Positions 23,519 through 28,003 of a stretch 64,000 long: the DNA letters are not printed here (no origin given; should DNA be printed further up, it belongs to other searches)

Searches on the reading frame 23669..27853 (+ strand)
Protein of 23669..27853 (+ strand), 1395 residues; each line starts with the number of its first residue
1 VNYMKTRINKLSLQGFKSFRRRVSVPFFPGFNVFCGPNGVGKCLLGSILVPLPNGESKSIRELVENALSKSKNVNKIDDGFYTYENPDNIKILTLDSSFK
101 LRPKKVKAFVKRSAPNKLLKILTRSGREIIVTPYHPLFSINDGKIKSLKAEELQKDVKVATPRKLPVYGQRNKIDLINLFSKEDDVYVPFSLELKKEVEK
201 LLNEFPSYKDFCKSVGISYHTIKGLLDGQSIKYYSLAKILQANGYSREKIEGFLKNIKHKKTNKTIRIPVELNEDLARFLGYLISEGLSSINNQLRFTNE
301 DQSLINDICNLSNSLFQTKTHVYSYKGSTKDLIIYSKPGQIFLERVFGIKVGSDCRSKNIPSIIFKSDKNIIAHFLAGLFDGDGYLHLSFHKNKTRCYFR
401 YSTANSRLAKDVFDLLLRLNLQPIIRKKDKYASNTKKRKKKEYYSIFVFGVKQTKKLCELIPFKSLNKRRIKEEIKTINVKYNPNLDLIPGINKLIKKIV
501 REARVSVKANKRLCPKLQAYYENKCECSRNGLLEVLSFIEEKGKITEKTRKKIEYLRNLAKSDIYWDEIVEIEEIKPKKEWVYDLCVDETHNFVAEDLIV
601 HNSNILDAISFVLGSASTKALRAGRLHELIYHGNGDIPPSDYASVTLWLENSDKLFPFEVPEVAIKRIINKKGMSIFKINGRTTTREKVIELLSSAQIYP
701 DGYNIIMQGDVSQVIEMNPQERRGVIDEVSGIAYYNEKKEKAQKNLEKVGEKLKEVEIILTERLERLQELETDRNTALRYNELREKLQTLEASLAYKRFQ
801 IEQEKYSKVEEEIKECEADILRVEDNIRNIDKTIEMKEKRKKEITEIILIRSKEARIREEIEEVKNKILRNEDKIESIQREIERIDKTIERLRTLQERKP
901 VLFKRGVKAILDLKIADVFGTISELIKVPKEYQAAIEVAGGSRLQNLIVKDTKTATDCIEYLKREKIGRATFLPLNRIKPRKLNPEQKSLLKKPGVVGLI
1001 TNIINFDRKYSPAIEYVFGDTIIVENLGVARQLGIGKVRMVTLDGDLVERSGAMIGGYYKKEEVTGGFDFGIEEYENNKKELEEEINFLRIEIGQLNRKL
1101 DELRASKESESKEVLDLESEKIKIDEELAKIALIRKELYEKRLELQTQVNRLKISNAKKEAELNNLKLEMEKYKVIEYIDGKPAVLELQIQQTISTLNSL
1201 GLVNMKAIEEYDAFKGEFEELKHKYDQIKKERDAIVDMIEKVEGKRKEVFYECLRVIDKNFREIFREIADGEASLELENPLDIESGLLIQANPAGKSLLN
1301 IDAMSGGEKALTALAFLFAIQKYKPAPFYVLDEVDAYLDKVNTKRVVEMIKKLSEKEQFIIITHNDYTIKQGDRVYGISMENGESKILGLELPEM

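Call 78: search_protein_families(library=pfam, proteins=[window:23669-27853:+], max_evalue=0.01)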
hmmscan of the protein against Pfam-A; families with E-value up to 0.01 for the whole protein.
window:23669-27853:+ (1395 aa): 8 families
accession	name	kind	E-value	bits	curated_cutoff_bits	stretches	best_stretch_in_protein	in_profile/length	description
PF02463.25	SMC_N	-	6.9e-62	209.2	40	2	603-1385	38-219/220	RecF/RecN/SMC N terminal domain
PF06470.18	SMC_hinge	-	9.1e-35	120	22.5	1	917-1033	3-115/116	SMC proteins Flexible Hinge Domain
PF14890.11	Intein_splicing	-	2.1e-24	86.5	35.8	1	50-602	1-155/155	Intein splicing domain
PF14528.11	LAGLIDADG_3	-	8.7e-15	55.2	22.5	1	372-461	3-81/82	LAGLIDADG-like domain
PF13304.12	AAA_21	-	5.8e-09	36.9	27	1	1287-1369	221-303/304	AAA domain, putative AbiEii toxin, Type IV TA system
PF13476.12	AAA_23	-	1.4e-07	32.8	27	2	10-42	1-32/201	AAA domain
PF05266.19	DUF724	-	0.001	19.4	38.4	1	1059-1131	105-177/188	Protein of unknown function (DUF724)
PF07453.19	NUMOD1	-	0.003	18.2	22.8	0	200-223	11-34/37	NUMOD1 domain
